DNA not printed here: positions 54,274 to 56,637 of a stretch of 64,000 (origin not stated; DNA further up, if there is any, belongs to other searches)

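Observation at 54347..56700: AT-rich OLD-family (ATPase+TOPRIM) nuclease gene inserted directly downstream of tRNA-Glu: candidate defense islet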

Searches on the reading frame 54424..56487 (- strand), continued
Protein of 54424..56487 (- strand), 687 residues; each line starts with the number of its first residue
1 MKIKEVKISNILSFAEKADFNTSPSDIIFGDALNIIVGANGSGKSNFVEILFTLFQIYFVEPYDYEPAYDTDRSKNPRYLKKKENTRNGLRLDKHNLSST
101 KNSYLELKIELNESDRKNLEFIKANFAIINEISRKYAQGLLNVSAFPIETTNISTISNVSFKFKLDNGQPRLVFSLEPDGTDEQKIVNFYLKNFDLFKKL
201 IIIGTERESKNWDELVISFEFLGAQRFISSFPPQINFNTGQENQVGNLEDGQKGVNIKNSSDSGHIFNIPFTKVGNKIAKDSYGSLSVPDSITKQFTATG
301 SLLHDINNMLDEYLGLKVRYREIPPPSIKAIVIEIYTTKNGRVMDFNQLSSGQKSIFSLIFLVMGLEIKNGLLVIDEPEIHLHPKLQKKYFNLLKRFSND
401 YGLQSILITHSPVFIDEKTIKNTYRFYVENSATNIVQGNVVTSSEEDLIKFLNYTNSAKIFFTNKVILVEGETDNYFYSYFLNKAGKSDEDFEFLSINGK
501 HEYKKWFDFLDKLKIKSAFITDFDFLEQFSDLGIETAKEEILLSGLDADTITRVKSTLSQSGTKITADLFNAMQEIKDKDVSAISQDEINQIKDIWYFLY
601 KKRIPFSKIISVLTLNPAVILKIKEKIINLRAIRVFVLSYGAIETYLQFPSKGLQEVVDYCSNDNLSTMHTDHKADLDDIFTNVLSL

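Call 18: find_encoding_contigs(protein=P0005, flank=8000, max_places=2)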
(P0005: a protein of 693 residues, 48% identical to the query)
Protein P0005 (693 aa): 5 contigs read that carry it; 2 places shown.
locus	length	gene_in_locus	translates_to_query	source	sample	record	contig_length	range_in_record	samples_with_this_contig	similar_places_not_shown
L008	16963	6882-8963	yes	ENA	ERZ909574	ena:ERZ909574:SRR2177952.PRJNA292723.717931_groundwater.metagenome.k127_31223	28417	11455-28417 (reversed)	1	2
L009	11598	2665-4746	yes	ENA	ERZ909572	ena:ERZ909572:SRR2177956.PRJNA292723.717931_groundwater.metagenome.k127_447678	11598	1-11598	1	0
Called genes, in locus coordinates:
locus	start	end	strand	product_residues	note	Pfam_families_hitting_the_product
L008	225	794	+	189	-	PF02381:MraZ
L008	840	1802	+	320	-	PF01795:Methyltransf_5, PF13847:Methyltransf_31 (weak)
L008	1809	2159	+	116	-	-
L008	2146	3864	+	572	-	PF03717:PBP_dimer, PF00905:Transpeptidase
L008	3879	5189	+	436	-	PF08245:Mur_ligase_M, PF02875:Mur_ligase_C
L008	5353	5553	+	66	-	-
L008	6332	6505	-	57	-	-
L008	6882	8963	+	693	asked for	PF02463:SMC_N (faint), PF13175:AAA_15, PF13304:AAA_21, PF20469:OLD-like_TOPRIM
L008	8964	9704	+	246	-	-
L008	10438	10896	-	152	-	PF09424:YqeY, PF02637:GatB_Yqey (faint)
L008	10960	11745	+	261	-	PF12705:PDDEXK_1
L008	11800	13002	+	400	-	-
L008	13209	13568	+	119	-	PF00829:Ribosomal_L21p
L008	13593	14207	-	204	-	PF21176:RecR_HhH (weak), PF13662:Toprim_4, PF21175:RecR_C (weak)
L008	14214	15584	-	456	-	PF00772:DnaB, PF13481:AAA_25, PF03796:DnaB_C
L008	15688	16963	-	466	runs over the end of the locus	PF00133:tRNA-synt_1 (faint), PF01406:tRNA-synt_1e, PF09334:tRNA-synt_1g (faint), PF09190:DALR_2 (weak)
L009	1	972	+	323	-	?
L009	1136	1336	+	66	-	-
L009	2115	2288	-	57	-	-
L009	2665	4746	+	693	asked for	PF02463:SMC_N (faint), PF13175:AAA_15, PF13304:AAA_21, PF20469:OLD-like_TOPRIM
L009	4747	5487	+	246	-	-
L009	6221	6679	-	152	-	PF09424:YqeY, PF02637:GatB_Yqey (faint)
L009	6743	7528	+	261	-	PF12705:PDDEXK_1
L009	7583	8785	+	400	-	-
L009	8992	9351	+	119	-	PF00829:Ribosomal_L21p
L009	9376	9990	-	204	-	PF21176:RecR_HhH (weak), PF13662:Toprim_4, PF21175:RecR_C (weak)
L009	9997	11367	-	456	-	PF00772:DnaB, PF13481:AAA_25, PF03796:DnaB_C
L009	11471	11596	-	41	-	?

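Call 19: find_encoding_contigs(protein=P0009, flank=8000, max_places=2)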
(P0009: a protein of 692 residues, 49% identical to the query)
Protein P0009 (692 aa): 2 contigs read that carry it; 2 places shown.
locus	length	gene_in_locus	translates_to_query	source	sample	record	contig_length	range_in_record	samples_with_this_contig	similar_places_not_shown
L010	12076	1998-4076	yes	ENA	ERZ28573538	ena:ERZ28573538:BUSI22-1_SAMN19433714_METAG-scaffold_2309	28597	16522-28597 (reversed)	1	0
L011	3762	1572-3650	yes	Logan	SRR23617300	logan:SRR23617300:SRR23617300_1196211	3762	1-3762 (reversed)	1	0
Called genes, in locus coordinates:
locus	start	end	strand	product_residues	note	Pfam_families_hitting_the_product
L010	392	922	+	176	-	-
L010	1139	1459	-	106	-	-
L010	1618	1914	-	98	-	-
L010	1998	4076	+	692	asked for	PF02463:SMC_N, PF13175:AAA_15, PF13304:AAA_21, PF20469:OLD-like_TOPRIM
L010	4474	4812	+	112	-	-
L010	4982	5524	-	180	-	-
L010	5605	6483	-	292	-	-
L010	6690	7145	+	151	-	-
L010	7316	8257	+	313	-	PF08239:SH3_3 (faint), PF03734:YkuD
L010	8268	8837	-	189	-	PF10755:DUF2585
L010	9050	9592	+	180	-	PF04972:BON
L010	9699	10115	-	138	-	-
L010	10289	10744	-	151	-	-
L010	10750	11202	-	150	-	PF07963:N_methyl (weak)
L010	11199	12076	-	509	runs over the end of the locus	-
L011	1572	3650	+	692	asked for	PF02463:SMC_N, PF13175:AAA_15, PF13304:AAA_21, PF20469:OLD-like_TOPRIM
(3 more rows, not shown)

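Call 37: search_protein_families(library=pfam, proteins=[L008:8964-9704:+], max_evalue=0.001)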
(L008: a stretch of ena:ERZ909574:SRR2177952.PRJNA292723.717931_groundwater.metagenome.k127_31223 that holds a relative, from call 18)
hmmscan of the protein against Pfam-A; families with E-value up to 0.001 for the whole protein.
L008:8964-9704:+ (246 aa): 0 families

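Call 49: find_related_loci(query=A2, collection=viral_contigs, flank=6000)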
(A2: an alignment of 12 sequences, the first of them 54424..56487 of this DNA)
Query A2 (687 aa) in viral_contigs; peptide patterns used: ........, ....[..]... (x = any residue, [..] = any of these).
164 stretches matched a pattern; 42 encode a relative of the query (tblastn E <= 1e-3); 42 distinct loci.
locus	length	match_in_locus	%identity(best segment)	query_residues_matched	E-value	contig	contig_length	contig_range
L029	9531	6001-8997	28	1-529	1e-47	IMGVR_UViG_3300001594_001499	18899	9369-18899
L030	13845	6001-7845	24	1-665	9e-45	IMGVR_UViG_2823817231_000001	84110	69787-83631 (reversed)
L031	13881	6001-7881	27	1-680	2e-35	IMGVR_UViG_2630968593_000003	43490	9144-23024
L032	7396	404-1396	26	334-677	3e-32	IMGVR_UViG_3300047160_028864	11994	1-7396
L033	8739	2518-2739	38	344-416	1e-9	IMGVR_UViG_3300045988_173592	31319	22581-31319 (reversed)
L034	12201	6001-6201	42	350-415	2e-9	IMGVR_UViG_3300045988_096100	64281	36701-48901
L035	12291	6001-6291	32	340-428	3e-9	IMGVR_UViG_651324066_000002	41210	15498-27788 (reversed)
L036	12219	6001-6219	37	344-415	2e-9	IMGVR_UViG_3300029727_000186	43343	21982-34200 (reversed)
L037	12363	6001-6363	30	297-415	2e-9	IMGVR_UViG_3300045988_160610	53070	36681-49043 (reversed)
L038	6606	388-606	37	344-415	2e-9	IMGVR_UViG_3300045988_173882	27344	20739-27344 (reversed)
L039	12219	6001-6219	37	344-415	2e-9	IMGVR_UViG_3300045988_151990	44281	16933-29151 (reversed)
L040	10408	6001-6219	37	344-415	3e-9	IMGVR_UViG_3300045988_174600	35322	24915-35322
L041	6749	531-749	37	344-415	3e-9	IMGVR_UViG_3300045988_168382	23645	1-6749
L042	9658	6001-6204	40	349-415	4e-9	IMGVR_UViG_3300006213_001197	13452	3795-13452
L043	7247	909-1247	34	349-452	4e-9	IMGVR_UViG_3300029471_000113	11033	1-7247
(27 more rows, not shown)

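Call 50: find_related_loci(query=A2, collection=metagenome_contigs, flank=6000)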
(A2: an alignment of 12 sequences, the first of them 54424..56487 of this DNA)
Query A2 (687 aa) in metagenome_contigs; peptide patterns used: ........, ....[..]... (x = any residue, [..] = any of these).
600 stretches matched a pattern (row limit reached: there are more); 265 encode a relative of the query (tblastn E <= 1e-3); the best 80 are kept; 80 distinct loci.
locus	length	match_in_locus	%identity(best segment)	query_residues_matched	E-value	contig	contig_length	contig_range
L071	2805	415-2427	34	1-664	2e-89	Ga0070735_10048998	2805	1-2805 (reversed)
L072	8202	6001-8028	33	1-663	7e-82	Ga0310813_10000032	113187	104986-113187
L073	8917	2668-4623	29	1-661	8e-59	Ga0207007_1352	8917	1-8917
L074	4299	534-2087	30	1-524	1e-54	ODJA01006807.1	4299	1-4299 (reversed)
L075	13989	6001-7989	28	1-670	1e-51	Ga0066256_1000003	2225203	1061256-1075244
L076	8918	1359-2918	29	1-524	2e-48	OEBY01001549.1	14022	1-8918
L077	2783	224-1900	28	1-556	9e-49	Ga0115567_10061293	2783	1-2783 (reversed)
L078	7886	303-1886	28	1-529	5e-48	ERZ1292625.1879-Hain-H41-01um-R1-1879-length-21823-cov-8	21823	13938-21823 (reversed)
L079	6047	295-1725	30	1-484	4e-47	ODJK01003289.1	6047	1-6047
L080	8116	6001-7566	28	1-526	1e-46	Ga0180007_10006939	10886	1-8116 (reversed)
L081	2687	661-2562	23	1-685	3e-46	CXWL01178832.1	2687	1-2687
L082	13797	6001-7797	29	1-672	7e-46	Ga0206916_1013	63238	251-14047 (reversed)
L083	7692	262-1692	28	1-484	1e-44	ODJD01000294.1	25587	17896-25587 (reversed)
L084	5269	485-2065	29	1-524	4e-43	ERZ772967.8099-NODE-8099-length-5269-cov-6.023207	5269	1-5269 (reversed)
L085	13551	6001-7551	28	1-524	3e-42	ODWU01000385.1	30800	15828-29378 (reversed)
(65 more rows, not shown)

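Call 52: predict_structure(alignment_id=A1)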
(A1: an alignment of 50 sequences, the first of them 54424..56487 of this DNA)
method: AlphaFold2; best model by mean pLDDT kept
length: 687 residues; sequences in the alignment: 50
mean_pLDDT: 86.1   pTM: 0.81
mean pLDDT of the five models: 86.1, 85.7, 85.3, 84.4, 84.3
residues with pLDDT >= 90: 309; 70-90: 321; 50-70: 48; < 50: 9
segments of 3 or more residues with pLDDT < 50: 254-262
pLDDT, mean of each block of 10 residues (from residue 1): 95 94 94 92 92 86 80 84 71 90 95 90 94 89 87 89 85 90 93 90 86 84 64 80 58 48 68 86 82 90 94 94 85 93 90 88 85 79 80 91 91 86 93 90 79 73 92 91 76 85 91 94 91 90 84 79 78 90 91 88 85 89 93 94 86 85 88 93 90
secondary structure, 60 per line:
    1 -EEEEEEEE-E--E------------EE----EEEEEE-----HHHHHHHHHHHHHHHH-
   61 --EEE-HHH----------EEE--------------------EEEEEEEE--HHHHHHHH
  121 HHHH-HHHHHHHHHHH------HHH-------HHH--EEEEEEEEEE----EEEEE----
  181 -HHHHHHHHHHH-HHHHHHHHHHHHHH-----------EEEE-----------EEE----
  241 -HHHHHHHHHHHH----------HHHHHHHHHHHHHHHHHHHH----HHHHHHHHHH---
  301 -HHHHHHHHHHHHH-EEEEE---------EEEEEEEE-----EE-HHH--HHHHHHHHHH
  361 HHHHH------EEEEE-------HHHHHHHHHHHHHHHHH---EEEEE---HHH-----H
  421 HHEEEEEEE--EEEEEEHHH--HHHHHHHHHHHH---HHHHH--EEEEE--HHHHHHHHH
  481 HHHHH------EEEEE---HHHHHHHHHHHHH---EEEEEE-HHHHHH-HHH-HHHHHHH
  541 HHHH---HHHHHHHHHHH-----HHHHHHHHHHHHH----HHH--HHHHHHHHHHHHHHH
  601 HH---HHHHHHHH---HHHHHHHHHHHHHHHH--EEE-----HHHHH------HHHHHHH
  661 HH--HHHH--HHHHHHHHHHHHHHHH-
elements in order: E2-9 E33-38 H44-59 E63-65 E80-82 E103-110 H113-124 H126-136 E158-167 E172-176 H182-192 H194-207 E219-222 E234-236 H242-253 H264-283 H288-297 H302-314 E316-320 E330-337 H351-365 E372-376 H384-400 E404-408 E423-429 E432-437 H443-454 H458-462 E465-469 H472-485 E492-496 H500-512 E516-521 H523-528 H534-544 H548-558 H564-576 H586-602 H606-613 H617-632 E635-637 H643-647 H654-662 H665-668 H671-686

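Call 54: fold_search(model_id=the predicted structure, library=pdb)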
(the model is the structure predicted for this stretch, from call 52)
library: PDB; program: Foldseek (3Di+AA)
matches with E <= 10: 1178; with E <= 0.001: 210
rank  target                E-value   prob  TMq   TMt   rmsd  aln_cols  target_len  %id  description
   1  8x5i_D                3.0e-14  1.00  0.36  0.43  16.9       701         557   15  Structure of ATP/Mg2+ bound Gabija GajA (released 2024-02-28)
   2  6p74                  1.1e-13  1.00  0.38  0.49  14.6       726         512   14  OLD nuclease from Thermus Scotoductus (released 2020-01-29)
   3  8u7i_A                1.6e-12  1.00  0.35  0.38  17.1       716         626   13  Structure of the phage immune evasion protein Gad1 bound to the Gabija GajAB complex (released 2023-11-22)
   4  9lp9_B                1.6e-12  1.00  0.33  0.31  18.2       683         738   15  The cryo-EM structure of retron Eco8 in a standby state (released 2025-11-19)
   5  9x9b_B                5.3e-12  1.00  0.36  0.34  17.4       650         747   14  Retron-Eco8 complex with ATP-Mg2+ (released 2026-03-04)
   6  9lpa_B                5.5e-12  1.00  0.34  0.32  16.8       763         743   13  The cryo-EM structure of retron Eco8 in an active state (released 2025-11-19)
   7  5h68_B                6.5e-12  1.00  0.31  0.59  10.7       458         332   15  Crystal structure of an engaged dimer of the Geobacillus stearothermophilus SMC head domain (released 2017-03-15)
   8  5h68_A                7.2e-12  1.00  0.33  0.63  10.6       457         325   15  Crystal structure of an engaged dimer of the Geobacillus stearothermophilus SMC head domain (released 2017-03-15)
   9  9p4j_A                1.4e-11  1.00  0.38  0.36  18.3       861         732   14  The structure of Retron Eco8 in Apo state (released 2025-11-12)
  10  9x94_J                2.2e-11  1.00  0.37  0.34  18.1       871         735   14  Apo Retron-Eco8 complex (released 2026-03-18)
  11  4i99_B                2.8e-11  1.00  0.32  0.62  10.4       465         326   14  Crystal structure of the SmcHead bound to the C-winged helix domain of ScpA (released 2013-01-30)
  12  8roj_A                3.2e-11  1.00  0.30  0.48  22.4       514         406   15  Human cohesin SMC3-HD/RAD21-N complex - ADP-Mg-bound conformation (released 2024-09-11)
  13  8sm3_A                3.2e-11  1.00  0.34  0.41  16.6       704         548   14  Structure of Bacillus cereus VD045 Gabija GajA-GajB Complex (released 2023-11-22)
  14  9x94_F                4.8e-11  1.00  0.32  0.30  17.5       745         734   14  Apo Retron-Eco8 complex (released 2026-03-18)
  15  4i99_A                6.0e-11  1.00  0.33  0.64  10.2       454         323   14  Crystal structure of the SmcHead bound to the C-winged helix domain of ScpA (released 2013-01-30)
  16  8x5i_A                7.8e-11  1.00  0.31  0.42  15.3       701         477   12  Structure of ATP/Mg2+ bound Gabija GajA (released 2024-02-28)
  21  8x5i_B                1.2e-10  1.00  0.34  0.40  16.2       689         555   14  Structure of ATP/Mg2+ bound Gabija GajA (released 2024-02-28)
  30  8x5i_C                2.8e-10  1.00  0.31  0.41  15.4       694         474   12  Structure of ATP/Mg2+ bound Gabija GajA (released 2024-02-28)
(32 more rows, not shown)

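Call 55: find_encoding_contigs(protein=P0003, flank=6000, max_places=1)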
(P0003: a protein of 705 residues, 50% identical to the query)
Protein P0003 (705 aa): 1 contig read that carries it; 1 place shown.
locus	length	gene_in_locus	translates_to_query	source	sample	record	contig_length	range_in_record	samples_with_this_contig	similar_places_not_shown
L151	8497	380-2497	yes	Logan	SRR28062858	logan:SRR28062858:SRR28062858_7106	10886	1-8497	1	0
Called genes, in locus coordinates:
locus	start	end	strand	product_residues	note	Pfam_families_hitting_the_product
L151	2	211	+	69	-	?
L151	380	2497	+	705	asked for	PF02463:SMC_N, PF13175:AAA_15, PF13304:AAA_21, PF20469:OLD-like_TOPRIM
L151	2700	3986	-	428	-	PF08245:Mur_ligase_M, PF02875:Mur_ligase_C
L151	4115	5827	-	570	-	PF03717:PBP_dimer (weak), PF00905:Transpeptidase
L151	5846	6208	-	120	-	-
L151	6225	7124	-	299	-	PF01209:Ubie_methyltran (faint), PF01795:Methyltransf_5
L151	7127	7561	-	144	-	PF02381:MraZ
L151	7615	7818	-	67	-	-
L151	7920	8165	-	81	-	-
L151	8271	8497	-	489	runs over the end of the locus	PF01336:tRNA_anti-codon, PF00152:tRNA-synt_2, PF01409:tRNA-synt_2d (faint)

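Call 56: find_encoding_contigs(protein=P0012, flank=6000, max_places=1)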
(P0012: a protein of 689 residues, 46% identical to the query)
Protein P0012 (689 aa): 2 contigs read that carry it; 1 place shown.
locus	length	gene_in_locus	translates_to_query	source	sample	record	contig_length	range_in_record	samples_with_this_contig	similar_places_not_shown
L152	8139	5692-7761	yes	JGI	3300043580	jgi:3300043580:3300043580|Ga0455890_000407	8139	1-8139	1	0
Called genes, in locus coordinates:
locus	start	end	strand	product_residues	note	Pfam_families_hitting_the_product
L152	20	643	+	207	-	-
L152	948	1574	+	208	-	PF00717:Peptidase_S24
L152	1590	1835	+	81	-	PF09954:DUF2188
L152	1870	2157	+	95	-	PF13031:DUF3892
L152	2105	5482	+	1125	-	PF04851:ResIII, PF00270:DEAD, PF18766:SWI2_SNF2 (weak), PF00271:Helicase_C (weak)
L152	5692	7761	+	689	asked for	PF02463:SMC_N (weak), PF13175:AAA_15, PF00005:ABC_tran (faint), PF13304:AAA_21, PF02463:SMC_N (weak), PF20469:OLD-like_TOPRIM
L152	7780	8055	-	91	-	PF01381:HTH_3, PF13560:HTH_31 (weak)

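Call 57: find_encoding_contigs(protein=P0004, flank=6000, max_places=1)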
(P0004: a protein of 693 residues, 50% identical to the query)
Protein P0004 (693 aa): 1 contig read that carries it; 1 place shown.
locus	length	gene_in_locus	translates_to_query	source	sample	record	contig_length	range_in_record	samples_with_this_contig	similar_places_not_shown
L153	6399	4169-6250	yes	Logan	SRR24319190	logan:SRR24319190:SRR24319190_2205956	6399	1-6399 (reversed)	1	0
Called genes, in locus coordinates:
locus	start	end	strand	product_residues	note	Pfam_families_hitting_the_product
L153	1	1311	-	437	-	?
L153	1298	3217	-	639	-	PF12564:TypeIII_RM_meth, PF01555:N6_N4_Mtase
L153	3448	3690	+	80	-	-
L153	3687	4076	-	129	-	-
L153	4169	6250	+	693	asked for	PF02463:SMC_N (weak), PF13175:AAA_15, PF13304:AAA_21, PF20469:OLD-like_TOPRIM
